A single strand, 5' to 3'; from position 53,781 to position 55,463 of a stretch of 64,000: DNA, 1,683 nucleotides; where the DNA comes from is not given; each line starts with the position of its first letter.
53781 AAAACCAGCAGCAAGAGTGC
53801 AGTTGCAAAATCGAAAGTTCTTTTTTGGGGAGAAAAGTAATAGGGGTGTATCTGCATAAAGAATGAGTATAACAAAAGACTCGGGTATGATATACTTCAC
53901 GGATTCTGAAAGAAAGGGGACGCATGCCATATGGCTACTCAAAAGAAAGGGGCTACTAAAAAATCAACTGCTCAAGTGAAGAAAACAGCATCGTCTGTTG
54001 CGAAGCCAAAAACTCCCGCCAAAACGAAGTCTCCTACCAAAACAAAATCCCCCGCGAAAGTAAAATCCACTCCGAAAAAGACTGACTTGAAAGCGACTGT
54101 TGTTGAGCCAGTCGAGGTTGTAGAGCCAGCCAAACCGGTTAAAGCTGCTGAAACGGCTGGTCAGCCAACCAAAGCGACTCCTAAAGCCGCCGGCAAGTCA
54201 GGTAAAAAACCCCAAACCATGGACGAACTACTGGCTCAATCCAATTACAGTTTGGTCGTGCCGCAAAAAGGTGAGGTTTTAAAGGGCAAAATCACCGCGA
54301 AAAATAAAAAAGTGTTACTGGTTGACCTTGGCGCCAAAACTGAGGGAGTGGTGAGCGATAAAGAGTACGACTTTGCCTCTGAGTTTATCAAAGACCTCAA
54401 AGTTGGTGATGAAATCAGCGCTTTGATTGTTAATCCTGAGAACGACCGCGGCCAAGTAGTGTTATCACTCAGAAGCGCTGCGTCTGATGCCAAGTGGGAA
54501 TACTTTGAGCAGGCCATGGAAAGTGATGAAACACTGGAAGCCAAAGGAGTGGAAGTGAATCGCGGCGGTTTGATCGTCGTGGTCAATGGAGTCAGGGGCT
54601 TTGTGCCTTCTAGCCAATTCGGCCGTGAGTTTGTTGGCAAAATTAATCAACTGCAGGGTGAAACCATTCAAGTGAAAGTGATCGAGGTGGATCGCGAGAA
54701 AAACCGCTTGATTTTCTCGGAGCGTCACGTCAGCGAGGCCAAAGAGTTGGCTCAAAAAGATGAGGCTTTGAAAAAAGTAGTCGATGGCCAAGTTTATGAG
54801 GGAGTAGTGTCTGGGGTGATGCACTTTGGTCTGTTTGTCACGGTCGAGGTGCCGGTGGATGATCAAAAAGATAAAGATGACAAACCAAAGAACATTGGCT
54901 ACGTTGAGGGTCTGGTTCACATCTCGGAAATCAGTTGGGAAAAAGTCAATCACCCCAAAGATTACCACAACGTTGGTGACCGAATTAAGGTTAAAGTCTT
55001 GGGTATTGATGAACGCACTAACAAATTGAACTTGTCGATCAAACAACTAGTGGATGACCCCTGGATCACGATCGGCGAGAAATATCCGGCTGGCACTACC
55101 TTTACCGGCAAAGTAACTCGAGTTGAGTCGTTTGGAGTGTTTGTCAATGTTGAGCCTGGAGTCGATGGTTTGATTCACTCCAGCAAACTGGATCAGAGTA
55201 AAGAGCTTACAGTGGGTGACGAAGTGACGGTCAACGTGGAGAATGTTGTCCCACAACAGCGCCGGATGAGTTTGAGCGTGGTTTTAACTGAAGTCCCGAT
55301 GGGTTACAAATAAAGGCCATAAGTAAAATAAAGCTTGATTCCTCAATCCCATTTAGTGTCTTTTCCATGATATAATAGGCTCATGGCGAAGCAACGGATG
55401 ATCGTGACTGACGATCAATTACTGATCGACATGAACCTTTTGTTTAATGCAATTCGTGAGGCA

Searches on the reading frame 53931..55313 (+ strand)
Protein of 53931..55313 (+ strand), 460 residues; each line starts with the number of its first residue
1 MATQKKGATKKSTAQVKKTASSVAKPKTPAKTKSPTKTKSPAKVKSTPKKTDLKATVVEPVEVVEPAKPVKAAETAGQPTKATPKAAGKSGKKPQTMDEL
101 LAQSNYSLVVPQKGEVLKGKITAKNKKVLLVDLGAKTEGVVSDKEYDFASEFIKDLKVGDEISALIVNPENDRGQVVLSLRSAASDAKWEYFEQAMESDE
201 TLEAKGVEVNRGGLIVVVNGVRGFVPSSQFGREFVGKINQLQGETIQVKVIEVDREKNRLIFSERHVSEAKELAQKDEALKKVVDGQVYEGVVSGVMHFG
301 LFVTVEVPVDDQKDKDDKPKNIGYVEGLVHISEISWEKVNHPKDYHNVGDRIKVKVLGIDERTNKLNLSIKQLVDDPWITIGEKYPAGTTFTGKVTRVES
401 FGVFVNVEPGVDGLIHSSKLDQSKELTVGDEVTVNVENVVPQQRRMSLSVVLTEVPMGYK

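Call 5: search_protein_families(library=pfam, proteins=[window:53931-55313:+], max_evalue=0.01)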
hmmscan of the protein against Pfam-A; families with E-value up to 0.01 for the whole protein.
window:53931-55313:+ (460 aa): 6 families
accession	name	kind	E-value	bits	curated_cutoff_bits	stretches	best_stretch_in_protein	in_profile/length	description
PF00575.29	S1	-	9.4e-52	173.8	22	4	385-450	2-73/74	S1 RNA binding domain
PF23459.1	S1_RRP5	-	3.1e-07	31.3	27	1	387-450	3-72/72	RRP5 S1 domain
PF13509.12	S1_2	-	7.8e-05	23.2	21.8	1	388-434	2-46/61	S1 domain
PF18614.7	RNase_II_C_S1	-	0.00092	19.5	26.6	0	420-451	28-59/59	RNase II-type exonuclease C-terminal S1 domain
PF21710.3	Spt6_S1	-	0.0016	19.1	27.5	0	324-371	39-87/91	Spt6, S1/OB domain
PF07142.17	DUF1388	-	0.0032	17.7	25.9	1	25-46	3-24/28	Repeat of unknown function (DUF1388)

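Call 10: find_encoding_contigs(protein=window:53931-55313:+, flank=10000, max_places=6)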
Protein window:53931-55313:+ (460 aa): 24 contigs read that carry it; 6 places shown.
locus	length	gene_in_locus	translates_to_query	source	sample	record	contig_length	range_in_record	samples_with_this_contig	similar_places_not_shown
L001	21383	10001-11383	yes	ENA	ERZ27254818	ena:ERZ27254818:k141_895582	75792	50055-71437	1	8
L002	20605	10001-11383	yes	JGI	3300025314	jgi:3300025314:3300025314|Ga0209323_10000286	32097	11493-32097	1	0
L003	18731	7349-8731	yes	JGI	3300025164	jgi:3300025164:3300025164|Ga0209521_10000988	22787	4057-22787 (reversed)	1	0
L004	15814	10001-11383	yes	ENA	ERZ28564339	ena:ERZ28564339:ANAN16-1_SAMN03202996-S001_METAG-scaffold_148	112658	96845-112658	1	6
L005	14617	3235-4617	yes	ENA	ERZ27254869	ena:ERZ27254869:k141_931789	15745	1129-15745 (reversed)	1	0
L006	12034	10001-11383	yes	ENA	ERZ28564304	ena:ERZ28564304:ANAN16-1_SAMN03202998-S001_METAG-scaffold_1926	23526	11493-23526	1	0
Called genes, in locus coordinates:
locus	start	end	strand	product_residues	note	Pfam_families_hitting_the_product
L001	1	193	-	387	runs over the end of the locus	PF00534:Glycos_transf_1, PF13692:Glyco_trans_1_4 (weak)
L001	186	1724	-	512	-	PF04932:Wzy_C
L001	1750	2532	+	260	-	-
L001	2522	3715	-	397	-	PF00534:Glycos_transf_1, PF13692:Glyco_trans_1_4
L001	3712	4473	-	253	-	PF03808:Glyco_tran_WecG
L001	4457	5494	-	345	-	PF01370:Epimerase, PF02719:Polysacc_synt_2 (weak), PF04321:RmlD_sub_bind, PF07993:NAD_binding_4, PF16363:GDP_Man_Dehyd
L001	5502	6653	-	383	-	PF13439:Glyco_transf_4, PF20706:GT4-conflict (weak), PF00534:Glycos_transf_1, PF13692:Glyco_trans_1_4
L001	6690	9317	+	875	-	PF04932:Wzy_C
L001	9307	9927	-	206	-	PF02397:Bac_transf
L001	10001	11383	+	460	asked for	PF00575:S1, PF23459:S1_RRP5 (faint), PF00575:S1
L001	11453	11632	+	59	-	-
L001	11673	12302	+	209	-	-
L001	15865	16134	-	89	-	PF15738:YafQ_toxin (weak), PF05015:HigB-like_toxin (weak)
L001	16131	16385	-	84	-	-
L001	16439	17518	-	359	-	PF03881:Fructosamin_kin, PF01636:APH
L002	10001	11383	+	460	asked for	PF00575:S1, PF23459:S1_RRP5 (faint), PF00575:S1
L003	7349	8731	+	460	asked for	PF00575:S1, PF23459:S1_RRP5 (faint), PF00575:S1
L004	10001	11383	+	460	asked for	PF00575:S1, PF23459:S1_RRP5 (faint), PF00575:S1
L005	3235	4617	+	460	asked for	PF00575:S1, PF23459:S1_RRP5 (faint), PF00575:S1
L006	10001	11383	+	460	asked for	PF00575:S1, PF23459:S1_RRP5 (faint), PF00575:S1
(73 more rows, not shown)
